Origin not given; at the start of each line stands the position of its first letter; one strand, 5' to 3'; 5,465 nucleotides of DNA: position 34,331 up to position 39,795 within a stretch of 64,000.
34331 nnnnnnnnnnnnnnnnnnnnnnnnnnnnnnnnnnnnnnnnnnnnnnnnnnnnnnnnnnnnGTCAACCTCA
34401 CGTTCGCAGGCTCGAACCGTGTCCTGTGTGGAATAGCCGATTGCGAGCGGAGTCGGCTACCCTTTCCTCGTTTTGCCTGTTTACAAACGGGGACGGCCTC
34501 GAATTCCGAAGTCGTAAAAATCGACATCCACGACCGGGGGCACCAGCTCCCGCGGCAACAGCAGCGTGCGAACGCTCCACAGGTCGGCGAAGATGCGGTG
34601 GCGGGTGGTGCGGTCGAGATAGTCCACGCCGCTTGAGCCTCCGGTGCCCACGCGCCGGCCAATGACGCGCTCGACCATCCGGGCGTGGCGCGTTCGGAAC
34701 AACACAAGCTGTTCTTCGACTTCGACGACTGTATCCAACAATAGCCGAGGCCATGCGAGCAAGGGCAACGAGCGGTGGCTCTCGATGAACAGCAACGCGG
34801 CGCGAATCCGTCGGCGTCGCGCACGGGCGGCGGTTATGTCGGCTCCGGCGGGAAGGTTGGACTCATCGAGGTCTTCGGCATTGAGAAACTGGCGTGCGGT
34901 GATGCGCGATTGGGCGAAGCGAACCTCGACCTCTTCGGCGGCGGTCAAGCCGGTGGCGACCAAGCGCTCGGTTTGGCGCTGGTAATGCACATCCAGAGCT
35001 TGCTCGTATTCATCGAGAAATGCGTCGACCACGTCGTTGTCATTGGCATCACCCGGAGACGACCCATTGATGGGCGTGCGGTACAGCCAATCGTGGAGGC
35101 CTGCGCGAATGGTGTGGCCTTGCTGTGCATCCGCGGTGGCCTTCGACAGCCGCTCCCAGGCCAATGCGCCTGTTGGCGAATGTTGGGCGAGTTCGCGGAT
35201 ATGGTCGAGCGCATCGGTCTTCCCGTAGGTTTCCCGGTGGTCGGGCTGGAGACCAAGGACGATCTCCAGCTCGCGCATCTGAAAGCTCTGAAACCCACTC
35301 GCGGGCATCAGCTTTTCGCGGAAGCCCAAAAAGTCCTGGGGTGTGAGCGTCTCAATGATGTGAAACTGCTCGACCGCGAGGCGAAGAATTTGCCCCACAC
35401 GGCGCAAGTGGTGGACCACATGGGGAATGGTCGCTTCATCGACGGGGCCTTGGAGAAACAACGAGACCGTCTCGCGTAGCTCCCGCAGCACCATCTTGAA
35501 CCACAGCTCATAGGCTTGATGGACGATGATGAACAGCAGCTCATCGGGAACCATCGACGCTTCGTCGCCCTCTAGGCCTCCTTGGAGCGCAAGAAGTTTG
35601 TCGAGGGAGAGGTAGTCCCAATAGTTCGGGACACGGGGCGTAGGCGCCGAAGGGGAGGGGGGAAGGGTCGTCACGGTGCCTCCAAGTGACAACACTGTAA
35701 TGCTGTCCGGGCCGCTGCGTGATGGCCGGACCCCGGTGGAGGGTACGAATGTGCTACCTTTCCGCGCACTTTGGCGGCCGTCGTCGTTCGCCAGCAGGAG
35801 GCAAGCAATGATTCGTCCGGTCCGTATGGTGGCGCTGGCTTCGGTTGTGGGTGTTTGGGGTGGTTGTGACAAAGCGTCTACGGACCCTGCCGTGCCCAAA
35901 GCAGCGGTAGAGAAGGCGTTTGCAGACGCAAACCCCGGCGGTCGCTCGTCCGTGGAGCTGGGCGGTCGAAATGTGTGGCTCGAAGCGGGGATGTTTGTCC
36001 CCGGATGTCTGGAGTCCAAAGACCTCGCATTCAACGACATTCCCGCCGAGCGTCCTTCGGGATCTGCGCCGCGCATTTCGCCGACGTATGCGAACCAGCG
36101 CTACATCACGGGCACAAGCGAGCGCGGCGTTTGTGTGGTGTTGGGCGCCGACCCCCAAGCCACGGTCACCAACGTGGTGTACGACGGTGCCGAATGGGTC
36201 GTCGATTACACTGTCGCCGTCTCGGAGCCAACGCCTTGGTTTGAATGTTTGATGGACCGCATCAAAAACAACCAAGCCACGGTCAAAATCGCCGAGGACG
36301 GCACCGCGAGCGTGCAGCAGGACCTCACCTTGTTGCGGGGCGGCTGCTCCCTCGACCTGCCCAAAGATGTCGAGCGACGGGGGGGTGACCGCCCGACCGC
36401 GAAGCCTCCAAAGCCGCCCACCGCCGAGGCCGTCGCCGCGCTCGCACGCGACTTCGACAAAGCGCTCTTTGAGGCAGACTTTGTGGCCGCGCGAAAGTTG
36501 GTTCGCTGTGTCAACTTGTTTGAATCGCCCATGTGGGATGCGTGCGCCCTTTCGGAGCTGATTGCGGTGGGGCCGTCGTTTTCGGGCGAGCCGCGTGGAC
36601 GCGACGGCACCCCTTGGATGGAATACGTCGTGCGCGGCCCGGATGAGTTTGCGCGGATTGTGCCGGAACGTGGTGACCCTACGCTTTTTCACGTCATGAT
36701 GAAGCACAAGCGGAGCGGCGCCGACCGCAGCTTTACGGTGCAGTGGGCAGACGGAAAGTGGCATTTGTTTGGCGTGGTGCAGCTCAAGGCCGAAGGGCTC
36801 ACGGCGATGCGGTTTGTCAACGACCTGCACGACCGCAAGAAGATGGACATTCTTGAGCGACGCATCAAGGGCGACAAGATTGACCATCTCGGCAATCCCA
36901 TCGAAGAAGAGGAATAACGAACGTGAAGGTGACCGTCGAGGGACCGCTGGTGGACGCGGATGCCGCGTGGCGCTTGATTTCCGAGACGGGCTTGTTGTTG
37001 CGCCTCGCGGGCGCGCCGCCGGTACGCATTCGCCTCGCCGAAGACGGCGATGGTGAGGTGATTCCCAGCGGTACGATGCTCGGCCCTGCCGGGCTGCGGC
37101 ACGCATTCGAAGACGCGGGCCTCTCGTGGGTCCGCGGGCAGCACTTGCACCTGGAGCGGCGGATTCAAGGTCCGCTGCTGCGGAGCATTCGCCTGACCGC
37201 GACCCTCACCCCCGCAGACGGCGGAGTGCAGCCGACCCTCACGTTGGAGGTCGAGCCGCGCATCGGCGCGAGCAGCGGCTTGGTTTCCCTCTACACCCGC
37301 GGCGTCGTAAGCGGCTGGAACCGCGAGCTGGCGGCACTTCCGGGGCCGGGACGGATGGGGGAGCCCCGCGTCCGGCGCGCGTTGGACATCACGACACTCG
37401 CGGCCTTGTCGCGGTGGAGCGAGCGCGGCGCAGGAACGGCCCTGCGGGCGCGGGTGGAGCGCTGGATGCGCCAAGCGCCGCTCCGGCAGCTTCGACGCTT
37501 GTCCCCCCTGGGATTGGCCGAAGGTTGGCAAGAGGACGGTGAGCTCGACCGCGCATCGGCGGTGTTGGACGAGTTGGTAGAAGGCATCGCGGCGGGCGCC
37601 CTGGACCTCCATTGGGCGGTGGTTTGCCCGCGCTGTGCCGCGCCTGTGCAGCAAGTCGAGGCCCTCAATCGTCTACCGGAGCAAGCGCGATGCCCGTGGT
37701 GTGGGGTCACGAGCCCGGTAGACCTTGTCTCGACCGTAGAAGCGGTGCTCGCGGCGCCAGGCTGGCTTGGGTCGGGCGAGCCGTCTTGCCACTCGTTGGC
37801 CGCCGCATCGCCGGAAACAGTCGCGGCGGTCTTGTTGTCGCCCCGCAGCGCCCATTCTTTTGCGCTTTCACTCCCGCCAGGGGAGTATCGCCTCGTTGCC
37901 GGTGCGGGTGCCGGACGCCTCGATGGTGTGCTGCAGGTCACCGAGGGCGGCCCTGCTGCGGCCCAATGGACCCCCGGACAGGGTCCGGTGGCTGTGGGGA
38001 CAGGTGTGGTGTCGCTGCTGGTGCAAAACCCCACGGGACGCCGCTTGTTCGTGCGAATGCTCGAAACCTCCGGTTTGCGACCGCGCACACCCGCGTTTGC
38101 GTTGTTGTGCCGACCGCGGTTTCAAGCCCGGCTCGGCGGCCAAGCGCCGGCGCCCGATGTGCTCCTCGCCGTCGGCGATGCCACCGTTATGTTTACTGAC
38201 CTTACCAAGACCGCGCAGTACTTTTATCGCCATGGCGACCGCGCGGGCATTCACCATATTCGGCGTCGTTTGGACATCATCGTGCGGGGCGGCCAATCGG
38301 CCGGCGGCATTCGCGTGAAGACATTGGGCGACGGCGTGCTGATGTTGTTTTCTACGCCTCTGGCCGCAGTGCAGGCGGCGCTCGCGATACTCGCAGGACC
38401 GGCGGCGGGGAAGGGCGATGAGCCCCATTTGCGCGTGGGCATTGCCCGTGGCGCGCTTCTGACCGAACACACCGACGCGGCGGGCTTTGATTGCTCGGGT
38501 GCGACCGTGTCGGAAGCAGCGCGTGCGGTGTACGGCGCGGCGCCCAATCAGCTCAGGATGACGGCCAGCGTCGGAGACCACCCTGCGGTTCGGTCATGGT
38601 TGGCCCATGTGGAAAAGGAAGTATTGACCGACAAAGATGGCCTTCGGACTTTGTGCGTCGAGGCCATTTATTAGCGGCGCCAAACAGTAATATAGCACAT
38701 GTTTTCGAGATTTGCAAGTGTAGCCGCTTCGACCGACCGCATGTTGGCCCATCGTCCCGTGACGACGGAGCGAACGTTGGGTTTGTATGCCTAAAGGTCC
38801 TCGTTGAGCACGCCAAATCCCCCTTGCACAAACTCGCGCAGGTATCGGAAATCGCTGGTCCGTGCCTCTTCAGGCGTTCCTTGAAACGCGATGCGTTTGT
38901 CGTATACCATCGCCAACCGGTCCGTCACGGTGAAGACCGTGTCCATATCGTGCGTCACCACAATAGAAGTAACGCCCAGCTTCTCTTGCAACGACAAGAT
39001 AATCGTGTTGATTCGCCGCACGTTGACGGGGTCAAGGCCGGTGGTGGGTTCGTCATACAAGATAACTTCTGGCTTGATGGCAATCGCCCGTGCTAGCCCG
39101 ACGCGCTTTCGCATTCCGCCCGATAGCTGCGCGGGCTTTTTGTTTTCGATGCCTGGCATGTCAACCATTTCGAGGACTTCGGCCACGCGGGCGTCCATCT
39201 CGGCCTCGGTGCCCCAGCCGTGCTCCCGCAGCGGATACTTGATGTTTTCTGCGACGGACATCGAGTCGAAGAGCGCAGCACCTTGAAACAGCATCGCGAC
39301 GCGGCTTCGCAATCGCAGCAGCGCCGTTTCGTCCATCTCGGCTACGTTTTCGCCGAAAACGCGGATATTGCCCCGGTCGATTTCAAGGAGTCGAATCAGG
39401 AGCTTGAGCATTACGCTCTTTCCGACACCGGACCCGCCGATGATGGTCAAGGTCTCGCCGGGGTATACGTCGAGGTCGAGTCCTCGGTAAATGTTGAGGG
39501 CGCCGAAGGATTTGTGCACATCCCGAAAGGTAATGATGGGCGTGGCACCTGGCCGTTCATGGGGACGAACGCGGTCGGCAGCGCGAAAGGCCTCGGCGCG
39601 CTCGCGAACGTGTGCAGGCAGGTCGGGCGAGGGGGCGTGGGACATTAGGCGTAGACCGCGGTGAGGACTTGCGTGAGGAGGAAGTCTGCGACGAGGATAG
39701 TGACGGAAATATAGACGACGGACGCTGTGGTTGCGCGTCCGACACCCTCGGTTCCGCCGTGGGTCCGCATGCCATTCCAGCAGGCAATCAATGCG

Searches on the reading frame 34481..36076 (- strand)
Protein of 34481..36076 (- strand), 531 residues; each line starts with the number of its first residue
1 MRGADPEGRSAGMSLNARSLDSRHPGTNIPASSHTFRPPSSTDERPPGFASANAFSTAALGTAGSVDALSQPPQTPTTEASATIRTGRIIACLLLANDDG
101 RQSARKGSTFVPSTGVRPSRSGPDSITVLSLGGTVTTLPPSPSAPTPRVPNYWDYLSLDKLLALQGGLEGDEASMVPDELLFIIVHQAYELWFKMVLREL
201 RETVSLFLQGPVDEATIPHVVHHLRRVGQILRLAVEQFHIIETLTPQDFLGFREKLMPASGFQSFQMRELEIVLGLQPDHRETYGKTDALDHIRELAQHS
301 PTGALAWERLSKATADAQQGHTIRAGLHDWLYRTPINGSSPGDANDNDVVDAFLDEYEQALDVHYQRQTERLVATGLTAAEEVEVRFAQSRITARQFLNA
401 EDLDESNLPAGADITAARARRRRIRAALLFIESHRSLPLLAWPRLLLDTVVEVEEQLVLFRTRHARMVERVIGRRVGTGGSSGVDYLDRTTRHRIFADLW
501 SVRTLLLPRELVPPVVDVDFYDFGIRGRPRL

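Call 11: search_protein_families(library=pfam, proteins=[window:34481-36076:-], max_evalue=0.001)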
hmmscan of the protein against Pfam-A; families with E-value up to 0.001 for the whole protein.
window:34481-36076:- (531 aa): 1 family
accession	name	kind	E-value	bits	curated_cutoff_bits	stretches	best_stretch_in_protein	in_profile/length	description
PF03301.18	Trp_dioxygenase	-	1.8e-54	185.9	34.9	1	151-506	16-346/346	Tryptophan 2,3-dioxygenase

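Call 37: search_protein_families(library=ncbifam, proteins=[window:34481-36076:-], max_evalue=0.001)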
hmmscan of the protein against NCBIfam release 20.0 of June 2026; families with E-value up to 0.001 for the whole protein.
window:34481-36076:- (531 aa): 1 family
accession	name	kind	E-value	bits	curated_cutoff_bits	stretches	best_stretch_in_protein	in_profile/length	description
TIGR03036.1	trp_2_3_diox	equivalog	1.7e-44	152.2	390.7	2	151-277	7-123/264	tryptophan 2,3-dioxygenase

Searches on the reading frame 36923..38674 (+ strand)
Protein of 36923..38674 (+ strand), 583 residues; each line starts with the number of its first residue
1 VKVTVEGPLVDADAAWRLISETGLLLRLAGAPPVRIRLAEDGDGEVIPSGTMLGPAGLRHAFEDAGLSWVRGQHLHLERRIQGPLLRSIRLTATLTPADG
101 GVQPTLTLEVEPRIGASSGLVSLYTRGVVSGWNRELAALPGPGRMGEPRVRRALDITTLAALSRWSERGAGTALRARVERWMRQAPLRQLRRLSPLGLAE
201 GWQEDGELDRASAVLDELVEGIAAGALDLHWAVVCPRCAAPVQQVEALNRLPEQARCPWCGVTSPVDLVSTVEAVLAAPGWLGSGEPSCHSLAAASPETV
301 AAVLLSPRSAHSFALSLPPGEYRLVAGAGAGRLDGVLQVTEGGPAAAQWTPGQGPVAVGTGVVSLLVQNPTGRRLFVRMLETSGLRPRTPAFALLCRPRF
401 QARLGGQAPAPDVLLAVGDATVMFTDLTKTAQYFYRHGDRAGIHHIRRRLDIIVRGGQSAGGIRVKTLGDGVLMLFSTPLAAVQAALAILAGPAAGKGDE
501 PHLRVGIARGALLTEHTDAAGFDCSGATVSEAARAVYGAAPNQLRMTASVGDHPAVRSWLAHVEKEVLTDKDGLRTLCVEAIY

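Call 11: search_protein_families(library=pfam, proteins=[window:36923-38674:+], max_evalue=0.001)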
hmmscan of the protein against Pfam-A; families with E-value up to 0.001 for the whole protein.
window:36923-38674:+ (583 aa): 2 families
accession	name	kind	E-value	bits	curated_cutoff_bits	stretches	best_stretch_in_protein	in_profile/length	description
PF19363.4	DUF5939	-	1.9e-05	24.4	22.5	1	170-276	15-117/281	Family of unknown function (DUF5939)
PF00211.25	Guanylate_cyc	-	0.00021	21.4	21.9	1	418-550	7-151/183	Adenylate and Guanylate cyclase catalytic domain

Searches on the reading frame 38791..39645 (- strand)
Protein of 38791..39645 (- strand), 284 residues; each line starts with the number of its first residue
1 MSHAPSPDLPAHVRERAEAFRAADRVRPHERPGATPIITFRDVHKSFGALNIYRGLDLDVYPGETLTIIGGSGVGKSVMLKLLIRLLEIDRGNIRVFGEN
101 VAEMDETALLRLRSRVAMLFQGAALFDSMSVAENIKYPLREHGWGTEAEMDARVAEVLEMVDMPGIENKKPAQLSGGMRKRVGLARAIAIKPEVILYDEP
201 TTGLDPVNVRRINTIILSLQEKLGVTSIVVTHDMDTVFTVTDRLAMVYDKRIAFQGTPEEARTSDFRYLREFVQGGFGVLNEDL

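Call 11: search_protein_families(library=pfam, proteins=[window:38791-39645:-], max_evalue=0.001)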
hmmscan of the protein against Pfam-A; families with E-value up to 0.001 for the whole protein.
window:38791-39645:- (284 aa): 2 families
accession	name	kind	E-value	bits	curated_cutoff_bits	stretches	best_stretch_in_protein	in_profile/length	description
PF00005.33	ABC_tran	-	2.1e-32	113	25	1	54-202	2-137/137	ABC transporter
PF13304.12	AAA_21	-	0.00012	22.7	27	0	171-233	235-299/304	AAA domain, putative AbiEii toxin, Type IV TA system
